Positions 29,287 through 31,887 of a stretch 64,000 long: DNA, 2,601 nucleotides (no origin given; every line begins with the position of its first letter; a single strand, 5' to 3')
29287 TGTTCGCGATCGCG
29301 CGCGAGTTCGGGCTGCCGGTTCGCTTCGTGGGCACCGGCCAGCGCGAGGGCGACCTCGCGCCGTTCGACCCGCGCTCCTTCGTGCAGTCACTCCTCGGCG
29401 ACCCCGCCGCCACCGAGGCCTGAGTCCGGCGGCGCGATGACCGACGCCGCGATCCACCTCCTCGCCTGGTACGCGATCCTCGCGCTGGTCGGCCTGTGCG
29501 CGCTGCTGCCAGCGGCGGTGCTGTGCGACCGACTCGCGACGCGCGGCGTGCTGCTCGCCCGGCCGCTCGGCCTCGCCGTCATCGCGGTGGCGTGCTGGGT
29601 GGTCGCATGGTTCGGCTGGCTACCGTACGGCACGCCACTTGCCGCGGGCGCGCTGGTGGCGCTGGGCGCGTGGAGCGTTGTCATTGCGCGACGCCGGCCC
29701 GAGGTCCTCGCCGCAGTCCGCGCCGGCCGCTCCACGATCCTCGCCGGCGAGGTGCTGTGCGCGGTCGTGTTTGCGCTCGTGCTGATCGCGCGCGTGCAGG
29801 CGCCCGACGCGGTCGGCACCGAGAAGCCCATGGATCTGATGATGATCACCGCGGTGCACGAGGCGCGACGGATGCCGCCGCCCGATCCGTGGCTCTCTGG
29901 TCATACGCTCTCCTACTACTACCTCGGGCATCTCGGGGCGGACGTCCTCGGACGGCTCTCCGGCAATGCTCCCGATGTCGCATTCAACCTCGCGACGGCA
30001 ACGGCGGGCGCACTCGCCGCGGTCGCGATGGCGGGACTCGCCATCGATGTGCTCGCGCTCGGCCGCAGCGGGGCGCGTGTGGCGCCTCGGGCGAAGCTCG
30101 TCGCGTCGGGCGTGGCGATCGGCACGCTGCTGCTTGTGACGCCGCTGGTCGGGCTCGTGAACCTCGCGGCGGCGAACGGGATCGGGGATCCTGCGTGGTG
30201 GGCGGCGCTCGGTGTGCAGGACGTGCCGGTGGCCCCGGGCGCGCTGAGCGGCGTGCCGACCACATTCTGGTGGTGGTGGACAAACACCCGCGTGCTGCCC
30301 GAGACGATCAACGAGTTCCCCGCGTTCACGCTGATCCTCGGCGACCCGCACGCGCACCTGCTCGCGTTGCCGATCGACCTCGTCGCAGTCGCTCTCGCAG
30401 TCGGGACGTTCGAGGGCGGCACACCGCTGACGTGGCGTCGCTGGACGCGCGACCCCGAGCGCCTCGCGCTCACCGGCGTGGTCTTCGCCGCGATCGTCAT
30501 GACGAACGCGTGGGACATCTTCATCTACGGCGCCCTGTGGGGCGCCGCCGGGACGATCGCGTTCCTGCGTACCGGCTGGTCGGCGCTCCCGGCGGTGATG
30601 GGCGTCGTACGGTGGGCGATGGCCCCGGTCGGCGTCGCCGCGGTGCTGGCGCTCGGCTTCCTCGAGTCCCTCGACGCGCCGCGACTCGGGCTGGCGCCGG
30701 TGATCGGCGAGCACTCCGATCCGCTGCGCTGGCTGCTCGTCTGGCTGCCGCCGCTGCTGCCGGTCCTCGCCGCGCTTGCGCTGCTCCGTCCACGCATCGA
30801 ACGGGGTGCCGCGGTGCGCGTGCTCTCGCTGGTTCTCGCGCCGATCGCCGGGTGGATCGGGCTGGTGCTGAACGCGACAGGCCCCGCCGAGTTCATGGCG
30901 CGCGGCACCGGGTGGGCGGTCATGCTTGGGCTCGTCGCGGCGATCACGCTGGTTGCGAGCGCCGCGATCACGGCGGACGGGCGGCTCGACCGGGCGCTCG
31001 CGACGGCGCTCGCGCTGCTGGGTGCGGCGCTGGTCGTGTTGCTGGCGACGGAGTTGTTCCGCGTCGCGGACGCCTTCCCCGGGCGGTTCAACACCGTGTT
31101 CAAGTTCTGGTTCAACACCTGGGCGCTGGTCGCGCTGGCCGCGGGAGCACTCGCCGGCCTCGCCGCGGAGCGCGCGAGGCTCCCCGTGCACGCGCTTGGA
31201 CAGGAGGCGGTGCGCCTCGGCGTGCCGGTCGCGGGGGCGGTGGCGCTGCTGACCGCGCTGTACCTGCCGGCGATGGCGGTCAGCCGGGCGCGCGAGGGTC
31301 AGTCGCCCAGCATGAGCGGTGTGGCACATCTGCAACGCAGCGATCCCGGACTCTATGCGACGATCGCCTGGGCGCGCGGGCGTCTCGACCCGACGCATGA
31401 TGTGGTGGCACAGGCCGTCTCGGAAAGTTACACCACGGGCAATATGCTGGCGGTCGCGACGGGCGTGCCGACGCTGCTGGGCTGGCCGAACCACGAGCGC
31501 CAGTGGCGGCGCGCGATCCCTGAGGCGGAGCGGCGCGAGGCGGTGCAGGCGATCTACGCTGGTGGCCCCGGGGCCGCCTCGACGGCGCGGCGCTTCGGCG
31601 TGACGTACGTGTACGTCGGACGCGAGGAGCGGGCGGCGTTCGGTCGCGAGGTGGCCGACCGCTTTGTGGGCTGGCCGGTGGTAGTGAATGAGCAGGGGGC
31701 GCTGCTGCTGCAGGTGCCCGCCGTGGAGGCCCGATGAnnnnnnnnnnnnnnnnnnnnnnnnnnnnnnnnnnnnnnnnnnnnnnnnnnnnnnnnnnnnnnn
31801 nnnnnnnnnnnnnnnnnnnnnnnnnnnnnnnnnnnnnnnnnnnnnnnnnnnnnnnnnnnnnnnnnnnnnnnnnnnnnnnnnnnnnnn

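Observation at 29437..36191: Four-gene envelope cluster: DUF2298/YYY protein, PMT-like GT-C protein (DE + HGP motifs), flippase-like protein and FAD oxidoreductase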

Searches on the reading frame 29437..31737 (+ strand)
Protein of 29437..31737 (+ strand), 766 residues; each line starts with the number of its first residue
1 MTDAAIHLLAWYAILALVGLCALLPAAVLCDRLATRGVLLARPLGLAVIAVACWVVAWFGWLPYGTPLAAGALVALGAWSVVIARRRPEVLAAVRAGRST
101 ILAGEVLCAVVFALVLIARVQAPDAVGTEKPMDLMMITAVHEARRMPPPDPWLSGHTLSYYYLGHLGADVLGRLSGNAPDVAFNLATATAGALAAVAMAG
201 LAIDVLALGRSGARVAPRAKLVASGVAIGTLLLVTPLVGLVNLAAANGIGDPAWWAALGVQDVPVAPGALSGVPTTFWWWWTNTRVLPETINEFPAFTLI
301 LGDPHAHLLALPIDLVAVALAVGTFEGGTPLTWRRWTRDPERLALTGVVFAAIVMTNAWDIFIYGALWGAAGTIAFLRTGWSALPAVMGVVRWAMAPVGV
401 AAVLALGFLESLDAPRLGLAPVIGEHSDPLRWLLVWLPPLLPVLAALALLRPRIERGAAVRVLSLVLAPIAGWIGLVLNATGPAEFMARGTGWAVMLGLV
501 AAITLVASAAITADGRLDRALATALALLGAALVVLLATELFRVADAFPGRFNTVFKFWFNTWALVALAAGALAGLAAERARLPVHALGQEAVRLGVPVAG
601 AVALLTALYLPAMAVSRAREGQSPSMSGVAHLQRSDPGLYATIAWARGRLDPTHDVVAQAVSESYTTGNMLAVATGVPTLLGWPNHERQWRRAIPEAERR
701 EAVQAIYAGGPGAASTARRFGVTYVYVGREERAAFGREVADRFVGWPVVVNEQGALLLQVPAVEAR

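Call 7: search_protein_families(library=ncbifam, proteins=[window:29437-31737:+], max_evalue=0.01)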
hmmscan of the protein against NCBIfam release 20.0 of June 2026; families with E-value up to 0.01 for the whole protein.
window:29437-31737:+ (766 aa): 1 family
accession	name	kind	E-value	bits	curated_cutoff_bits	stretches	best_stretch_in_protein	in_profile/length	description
TIGR03662.1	Chlor_Arch_YYY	subfamily_domain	2.2e-110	370.4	300.25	1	6-739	3-703/727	chlor_Arch_YYY domain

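Call 8: search_protein_families(library=pfam, proteins=[window:29437-31737:+], max_evalue=0.01)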
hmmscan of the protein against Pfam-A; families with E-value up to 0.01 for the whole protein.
window:29437-31737:+ (766 aa): 1 family
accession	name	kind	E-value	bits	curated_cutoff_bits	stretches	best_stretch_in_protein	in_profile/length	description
PF10060.15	DUF2298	-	4.6e-82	277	27.8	1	48-564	1-487/488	Uncharacterized membrane protein (DUF2298)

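Call 30: search_solved_structures(query=window:29437-31734:+, max_evalue=1)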
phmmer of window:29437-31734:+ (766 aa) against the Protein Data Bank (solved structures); distinct sequences matched with E-value up to 1: 3.
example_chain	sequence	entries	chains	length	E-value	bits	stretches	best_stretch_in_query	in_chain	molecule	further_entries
8esw_A3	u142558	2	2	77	0.54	11.7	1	369-430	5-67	RH45008p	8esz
2xi1_A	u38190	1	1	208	0.75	11.2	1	679-716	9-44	NEF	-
2xi1_B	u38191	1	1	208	0.75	11.2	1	679-716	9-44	NEF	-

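Call 32: find_homologous_proteins(query=window:29437-31734:+, max_evalue=1e-10)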
Query window:29437-31734:+ (766 aa): 264 proteins with E <= 1e-10 among 8000 candidates; the best 120 are listed.
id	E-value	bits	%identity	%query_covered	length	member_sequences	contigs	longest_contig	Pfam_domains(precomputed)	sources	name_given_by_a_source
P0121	0.0e+0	1384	94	89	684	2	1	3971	PF10060.16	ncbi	ncbi:MAG: DUF2298 domain-containing protein [Chloroflexota bacterium]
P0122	0.0e+0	1260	100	78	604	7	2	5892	PF10060.16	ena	-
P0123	0.0e+0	1203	73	100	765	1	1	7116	PF10060.16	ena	-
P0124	0.0e+0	1148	71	99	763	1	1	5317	PF10060.16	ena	-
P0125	0.0e+0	1136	71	99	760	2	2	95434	PF10060.16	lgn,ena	-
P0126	0.0e+0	1115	70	100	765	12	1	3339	PF10060.16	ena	-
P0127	0.0e+0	1109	69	99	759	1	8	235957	PF10060.16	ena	-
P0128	0.0e+0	1046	66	99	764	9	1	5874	PF10060.16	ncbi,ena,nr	ncbi:MAG: hypothetical protein DWI58_18695 [Chloroflexi bacterium]|nr:MAG: hypothetical protein DWI5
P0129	0.0e+0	1022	65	99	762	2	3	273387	PF10060.16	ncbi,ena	-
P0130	0.0e+0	1019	64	98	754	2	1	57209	PF10060.16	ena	-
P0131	1.1e-294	998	66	99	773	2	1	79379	PF10060.16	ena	-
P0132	2.0e-293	994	62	99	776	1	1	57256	PF10060.16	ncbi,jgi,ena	ncbi:MAG: DUF2298 domain-containing protein [Dehalococcoidia bacterium]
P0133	4.9e-260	883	59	98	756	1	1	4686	PF10060.16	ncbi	ncbi:MAG: DUF2298 domain-containing protein [Dehalococcoidia bacterium]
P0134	1.1e-257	875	57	99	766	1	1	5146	PF10060.16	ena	-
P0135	3.4e-249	847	56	99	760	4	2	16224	PF10060.16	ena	-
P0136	9.7e-249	846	57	98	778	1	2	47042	PF10060.16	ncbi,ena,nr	ncbi:MAG: hypothetical protein EXR64_01160 [Dehalococcoidia bacterium]|nr:hypothetical protein [Deha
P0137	1.5e-248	845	57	99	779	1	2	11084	PF10060.16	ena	-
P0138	1.6e-226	772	74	64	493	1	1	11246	PF10060.16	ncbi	ncbi:MAG: DUF2298 domain-containing protein, partial [Dehalococcoidia bacterium]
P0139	6.8e-222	757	52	99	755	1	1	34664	PF10060.16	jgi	jgi:YYY domain-containing protein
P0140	1.7e-217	743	53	99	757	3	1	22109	PF10060.16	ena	-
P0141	1.5e-215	736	52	98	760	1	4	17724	PF10060.16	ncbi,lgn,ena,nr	ncbi:MAG: DUF2298 domain-containing protein [Chloroflexi bacterium]|nr:DUF2298 domain-containing pro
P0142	7.7e-212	724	52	96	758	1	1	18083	PF10060.16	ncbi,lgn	-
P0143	1.5e-211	723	51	99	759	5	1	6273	PF10060.16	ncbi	-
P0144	3.1e-209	715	50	98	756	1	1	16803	PF10060.16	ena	-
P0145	3.1e-207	709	52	96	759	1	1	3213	PF10060.16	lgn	-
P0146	4.9e-204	698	51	99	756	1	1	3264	PF10060.16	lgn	-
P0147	2.8e-202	692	48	98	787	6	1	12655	PF10060.16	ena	-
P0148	8.7e-202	691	51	99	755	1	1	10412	PF10060.16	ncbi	-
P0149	1.5e-201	690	50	99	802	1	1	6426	PF10060.16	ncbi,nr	ncbi:MAG: hypothetical protein EPO16_05405 [Dehalococcoidia bacterium]|nr:MAG: hypothetical protein 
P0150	1.1e-200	687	49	98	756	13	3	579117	PF10060.16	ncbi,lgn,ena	-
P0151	7.8e-200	684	51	99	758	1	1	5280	PF10060.16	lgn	-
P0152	1.1e-199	684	50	97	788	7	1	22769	PF10060.16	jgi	-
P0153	1.6e-199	683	49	99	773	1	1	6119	PF10060.16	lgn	-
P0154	1.9e-198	680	48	98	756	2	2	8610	PF10060.16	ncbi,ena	-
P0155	1.1e-195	670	49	98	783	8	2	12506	PF10060.16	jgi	-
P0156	2.2e-195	669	49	98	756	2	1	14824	PF10060.16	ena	-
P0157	3.2e-195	669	49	98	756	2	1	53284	PF10060.16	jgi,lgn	-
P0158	3.6e-195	669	49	99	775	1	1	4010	PF10060.16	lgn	-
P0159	5.3e-195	668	50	98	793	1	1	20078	PF10060.16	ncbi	-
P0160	1.9e-194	666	49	100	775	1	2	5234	PF10060.16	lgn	-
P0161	2.2e-194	666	49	98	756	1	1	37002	PF10060.16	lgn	-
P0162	5.3e-194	665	49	98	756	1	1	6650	PF10060.16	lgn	-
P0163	5.6e-194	665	48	98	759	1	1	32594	PF10060.16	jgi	-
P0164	8.0e-194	664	49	97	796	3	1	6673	PF10060.16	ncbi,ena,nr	ncbi:MAG: hypothetical protein DWG80_06265 [Chloroflexi bacterium]|nr:hypothetical protein [Chlorofl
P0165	9.0e-194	664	50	98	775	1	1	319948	PF10060.16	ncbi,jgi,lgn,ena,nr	ncbi:MAG: DUF2298 domain-containing protein [Dehalococcoidia bacterium]|nr:DUF2298 domain-containing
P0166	1.2e-193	664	50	98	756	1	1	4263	PF10060.16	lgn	-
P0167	1.3e-193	664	48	98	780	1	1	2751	PF10060.16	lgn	-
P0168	3.9e-192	659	48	98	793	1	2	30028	PF10060.16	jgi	-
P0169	1.3e-191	657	49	96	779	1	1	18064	PF10060.16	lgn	-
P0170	1.4e-190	654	49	98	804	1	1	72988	PF10060.16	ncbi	-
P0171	6.4e-189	648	48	98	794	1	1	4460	PF10060.16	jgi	jgi:YYY domain-containing protein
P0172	2.4e-187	643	47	98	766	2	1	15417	PF10060.16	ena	-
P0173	3.2e-187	642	48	98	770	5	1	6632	PF10060.16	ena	-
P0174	1.3e-186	640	48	99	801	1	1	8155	PF10060.16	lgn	-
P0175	9.1e-186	638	49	99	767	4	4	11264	PF10060.16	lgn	-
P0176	6.2e-185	635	49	90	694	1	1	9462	PF10060.16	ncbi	ncbi:MAG: hypothetical protein DWI58_11535, partial [Chloroflexi bacterium]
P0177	6.7e-185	635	48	99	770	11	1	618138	PF10060.16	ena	-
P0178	8.1e-185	634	48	99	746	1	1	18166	PF10060.16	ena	-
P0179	1.1e-183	631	47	98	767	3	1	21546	PF10060.16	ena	-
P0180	8.2e-183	628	47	99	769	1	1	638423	PF10060.16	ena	-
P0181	1.2e-182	627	48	99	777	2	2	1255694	PF10060.16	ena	-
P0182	3.2e-182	626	47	99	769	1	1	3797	PF10060.16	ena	-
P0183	7.0e-182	625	47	99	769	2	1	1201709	PF10060.16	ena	-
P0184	2.5e-181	623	47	99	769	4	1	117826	PF10060.16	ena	-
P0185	4.5e-181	622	47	99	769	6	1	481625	PF10060.16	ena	-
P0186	1.3e-180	621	47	98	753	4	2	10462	PF10060.16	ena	-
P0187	2.0e-180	620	47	98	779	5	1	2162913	PF10060.16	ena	-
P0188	1.4e-179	617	47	98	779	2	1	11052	PF10060.16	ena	-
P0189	8.4e-179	615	48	99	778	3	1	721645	PF10060.16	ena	-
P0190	7.2e-176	605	46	98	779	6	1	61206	PF10060.16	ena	-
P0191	5.1e-175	602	47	98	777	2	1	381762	PF10060.16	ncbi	ncbi:MAG: DUF2298 domain-containing protein [Dehalococcoidia bacterium]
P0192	1.2e-174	601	46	96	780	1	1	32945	PF10060.16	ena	-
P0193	6.0e-173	595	49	99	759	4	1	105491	PF10060.16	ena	-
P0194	1.4e-172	594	46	98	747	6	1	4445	PF10060.16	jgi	jgi:YYY domain-containing protein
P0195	5.6e-172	592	47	99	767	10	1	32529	PF10060.16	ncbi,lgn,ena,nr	ncbi:MAG: hypothetical protein F4Z08_07100 [Chloroflexi bacterium]|nr:hypothetical protein [Chlorofl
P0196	3.3e-171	589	46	99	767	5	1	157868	PF10060.16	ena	-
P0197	2.4e-170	587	46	99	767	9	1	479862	PF10060.16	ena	-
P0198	6.9e-170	585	45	99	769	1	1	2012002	PF10060.16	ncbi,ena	-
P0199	6.4e-169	582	46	98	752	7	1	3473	PF10060.16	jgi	jgi:YYY domain-containing protein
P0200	1.8e-168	580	43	99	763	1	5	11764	PF10060.16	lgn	-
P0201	3.6e-167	576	45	99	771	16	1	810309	PF10060.16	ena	-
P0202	4.6e-167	576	45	98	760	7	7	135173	PF10060.16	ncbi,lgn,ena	-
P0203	6.0e-167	575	43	98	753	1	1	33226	PF10060.16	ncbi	-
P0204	6.1e-167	575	44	98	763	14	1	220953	PF10060.16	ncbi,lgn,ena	-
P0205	1.2e-166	574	46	99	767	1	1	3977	PF10060.16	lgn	-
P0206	3.6e-166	573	45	99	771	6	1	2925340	PF10060.16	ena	-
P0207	6.1e-166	572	45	99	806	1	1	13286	PF10060.16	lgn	-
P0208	8.8e-166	572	45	98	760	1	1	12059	PF10060.16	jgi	jgi:YYY domain-containing protein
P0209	1.2e-165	571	44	99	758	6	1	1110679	PF10060.16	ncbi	-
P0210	1.2e-165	571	45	99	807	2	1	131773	PF10060.16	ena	-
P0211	2.7e-165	570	46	99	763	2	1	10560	PF10060.16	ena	-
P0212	2.7e-163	563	45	88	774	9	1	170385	PF10060.16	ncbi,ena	-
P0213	1.5e-161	558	43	99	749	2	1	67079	PF10060.16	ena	-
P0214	1.6e-161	557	42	99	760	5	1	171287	PF10060.16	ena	-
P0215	2.1e-161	557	44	98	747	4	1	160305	PF10060.16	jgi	jgi:YYY domain-containing protein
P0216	3.1e-161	556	45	98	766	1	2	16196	PF10060.16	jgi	-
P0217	2.6e-160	553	45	99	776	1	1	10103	PF10060.16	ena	-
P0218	4.6e-160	553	44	99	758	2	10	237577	PF10060.16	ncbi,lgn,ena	-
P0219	1.2e-159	551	44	99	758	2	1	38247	PF10060.16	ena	-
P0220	2.5e-159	550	44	94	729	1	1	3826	PF10060.16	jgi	jgi:YYY domain-containing protein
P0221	1.9e-158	547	46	98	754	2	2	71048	PF10060.16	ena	-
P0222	4.2e-157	543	44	98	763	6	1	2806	PF10060.16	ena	-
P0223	9.4e-157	542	41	98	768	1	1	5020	PF10060.16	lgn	-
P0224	4.8e-155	536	41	99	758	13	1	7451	PF10060.16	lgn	-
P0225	3.9e-154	533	42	98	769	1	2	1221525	PF10060.16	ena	-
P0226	3.1e-150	520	45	40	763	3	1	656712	PF10060.16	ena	-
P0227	2.8e-148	514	47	55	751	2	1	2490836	PF10060.16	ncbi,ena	-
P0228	1.5e-146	508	45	62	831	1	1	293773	PF10060.16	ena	-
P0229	2.0e-143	498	47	47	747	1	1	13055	PF10060.16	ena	-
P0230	9.9e-133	462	51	64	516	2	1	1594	PF10060.16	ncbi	ncbi:MAG: DUF2298 domain-containing protein, partial [Dehalococcoidia bacterium]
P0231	1.2e-130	455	53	56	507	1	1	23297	PF10060.16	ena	-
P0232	4.1e-102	361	50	54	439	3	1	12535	PF10060.16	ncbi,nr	ncbi:MAG: DUF2298 domain-containing protein, partial [Dehalococcoidia bacterium]|nr:DUF2298 domain-c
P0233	2.0e-72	263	31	99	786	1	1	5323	PF10060.16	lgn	-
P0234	3.2e-72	262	30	46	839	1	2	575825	PF10060.16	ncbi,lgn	-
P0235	1.9e-68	250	31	95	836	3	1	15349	PF10060.16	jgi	-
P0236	2.1e-68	249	31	95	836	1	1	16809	PF10060.16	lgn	-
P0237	2.3e-67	246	30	97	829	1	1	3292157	PF10060.16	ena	-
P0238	4.2e-67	245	31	56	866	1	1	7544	PF10060.16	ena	-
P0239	5.0e-67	245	33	46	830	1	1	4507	PF10060.16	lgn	-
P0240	1.7e-66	243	35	47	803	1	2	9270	PF10060.16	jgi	jgi:YYY domain-containing protein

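Call 56: predict_structure(alignment_id=A2)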
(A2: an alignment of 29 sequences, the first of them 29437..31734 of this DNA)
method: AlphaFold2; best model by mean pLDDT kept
length: 766 residues; sequences in the alignment: 29
mean_pLDDT: 91.8   pTM: 0.93
mean pLDDT of the five models: 91.8, 91.3, 90.7, 90.5, 89.8
residues with pLDDT >= 90: 552; 70-90: 189; 50-70: 24; < 50: 1
segments of 3 or more residues with pLDDT < 50: none
pLDDT, mean of each block of 10 residues (from residue 1): 86 98 98 96 99 97 98 99 97 96 98 94 78 93 94 91 95 96 95 98 92 81 97 92 87 83 65 79 70 86 89 98 92 92 98 96 97 95 96 97 95 87 89 92 96 96 96 94 88 94 98 95 98 96 88 91 98 95 85 90 91 88 86 90 95 95 78 95 81 88 95 94 96 94 95 95 68
secondary structure, 60 per line:
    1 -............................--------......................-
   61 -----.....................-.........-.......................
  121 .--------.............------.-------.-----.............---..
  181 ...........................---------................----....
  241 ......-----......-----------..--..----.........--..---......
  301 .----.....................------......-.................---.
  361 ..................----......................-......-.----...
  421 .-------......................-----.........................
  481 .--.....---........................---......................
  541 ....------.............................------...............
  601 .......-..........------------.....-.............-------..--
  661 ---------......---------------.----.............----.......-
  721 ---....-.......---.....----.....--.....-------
elements in order (helices of 4 or more, strands of 3 or more residues): H2-29 H38-59 H66-86 H88-96 H98-121 H130-142 H163-175 H179-207 H217-232 H237-246 H252-257 H279-284 E285-287 H295-301 H306-326 H333-338 H340-356 H360-378 H383-404 H406-411 E418-421 H429-450 H456-481 H484-488 H492-515 H519-540 E541-544 H551-579 H586-607 H609-618 H631-635 H637-649 H670-675 H696-708 H713-719 E724-727 H729-735 H739-743 E748-752 E755-759

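Call 78: fold_search(model_id=the predicted structure, library=pdb)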
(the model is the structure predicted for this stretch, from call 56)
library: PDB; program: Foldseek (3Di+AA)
matches with E <= 10: 163; with E <= 0.001: 3
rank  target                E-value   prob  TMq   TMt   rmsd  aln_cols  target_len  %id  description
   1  5gmy_A                1.0e-04  1.00  0.32  0.29  16.5       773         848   12  Crystal structure of the Archaeoglobus fulgidus oligosaccharyltransferase (O29867_ARCFU) tethered with an acceptor pep (released 2017-02-01)
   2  7e9s_A                1.2e-04  1.00  0.34  0.31  17.4       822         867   11  Archaeal oligosaccharyltransferase AglB from Archaeoglobus fulgidus in complex with an inhibitory peptide and a dolich (released 2021-09-08)
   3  6s7t_A                2.2e-04  1.00  0.37  0.40  13.4       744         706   10  Cryo-EM structure of human oligosaccharyltransferase complex OST-B (released 2019-12-18)
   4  9s6t_A                2.0e-03  1.00  0.33  0.47  13.4       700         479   10  Ternary cryo-EM structure of chicken ALG12 with Dol25-PP-GlcNAc2Man7, Dol25-P-Man, and Fab (released 2026-03-18)
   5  5f15                  2.3e-03  1.00  0.33  0.43  13.8       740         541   11  Crystal Structure of ArnT from Cupriavidus metallidurans bound to Undecaprenyl phosphate (released 2016-02-17)
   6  8if8_C                2.7e-03  1.00  0.39  0.48  16.8       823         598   14  Arabinosyltransferase AftA (released 2023-05-31)
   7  6s7o_A                2.8e-03  1.00  0.37  0.42  12.7       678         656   10  Cryo-EM structure of human oligosaccharyltransferase complex OST-A (released 2019-12-18)
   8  8if8_B                4.5e-03  0.89  0.21  0.24  22.1       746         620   14  Arabinosyltransferase AftA (released 2023-05-31)
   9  6gxc_A                2.9e-02  0.99  0.34  0.36  15.6       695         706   11  Bacterial oligosaccharyltransferase PglB in complex with an inhibitory peptide and a reactive lipid-linked oligosaccha (released 2018-11-14)
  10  5ogl_A                3.9e-02  0.98  0.33  0.35  17.2       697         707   11  Structure of bacterial oligosaccharyltransferase PglB in complex with an acceptor peptide and an lipid-linked oligosac (released 2017-10-25)
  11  5ezm                  5.2e-02  0.96  0.33  0.43  15.6       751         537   11  Crystal Structure of ArnT from Cupriavidus metallidurans in the apo state (released 2016-02-17)
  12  6p25_B                1.6e-01  0.97  0.21  0.23   6.5       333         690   10  Structure of S. cerevisiae protein O-mannosyltransferase Pmt1-Pmt2 complex bound to the sugar donor and a peptide acce (released 2019-07-10)
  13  8hpk_A                1.6e-01  0.12  0.10  0.14  25.9       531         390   14  Crystal structure of the bacterial oxalate transporter OxlT in an oxalate-bound occluded form (released 2023-02-15)
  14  5gpj_D                1.6e-01  0.08  0.09  0.09  26.4       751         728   12  Crystal Structure of Proton-Pumping Pyrophosphatase (released 2016-12-28)
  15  5gpj_C                2.1e-01  0.08  0.11  0.11  27.2       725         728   14  Crystal Structure of Proton-Pumping Pyrophosphatase (released 2016-12-28)
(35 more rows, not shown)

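Call 99: search_protein_families(library=pfam, proteins=[window:29437-31734:+], max_evalue=5)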
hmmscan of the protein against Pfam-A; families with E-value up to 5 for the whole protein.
window:29437-31734:+ (766 aa): 1 family
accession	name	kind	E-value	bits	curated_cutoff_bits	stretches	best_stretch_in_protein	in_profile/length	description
PF10060.15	DUF2298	-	4.6e-82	277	27.8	1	48-564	1-487/488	Uncharacterized membrane protein (DUF2298)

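Call 101: search_dna_similar(query=window:29437-31734:+, collection=plasmids, mode=protein, max_evalue=0.001, max_rows=20)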
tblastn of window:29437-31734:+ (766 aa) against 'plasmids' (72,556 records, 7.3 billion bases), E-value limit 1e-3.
Records with a match: 1; places in all: 1; records where one place covers at least 80% of the query: 0.
Best place of each record, by identity: <60% 1.
By first word of the organism name: Pseudobutyrivibrio 1.
By predicted mobility (MOB-suite, as given by PLSDB): non-mobilizable 1.
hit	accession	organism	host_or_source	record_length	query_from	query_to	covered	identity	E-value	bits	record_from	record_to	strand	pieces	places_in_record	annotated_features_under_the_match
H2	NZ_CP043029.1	Pseudobutyrivibrio xylanivorans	Bovine,rumen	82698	99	364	35%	23.9%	1e-8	66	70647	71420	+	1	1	DUF2298 domain-containing protein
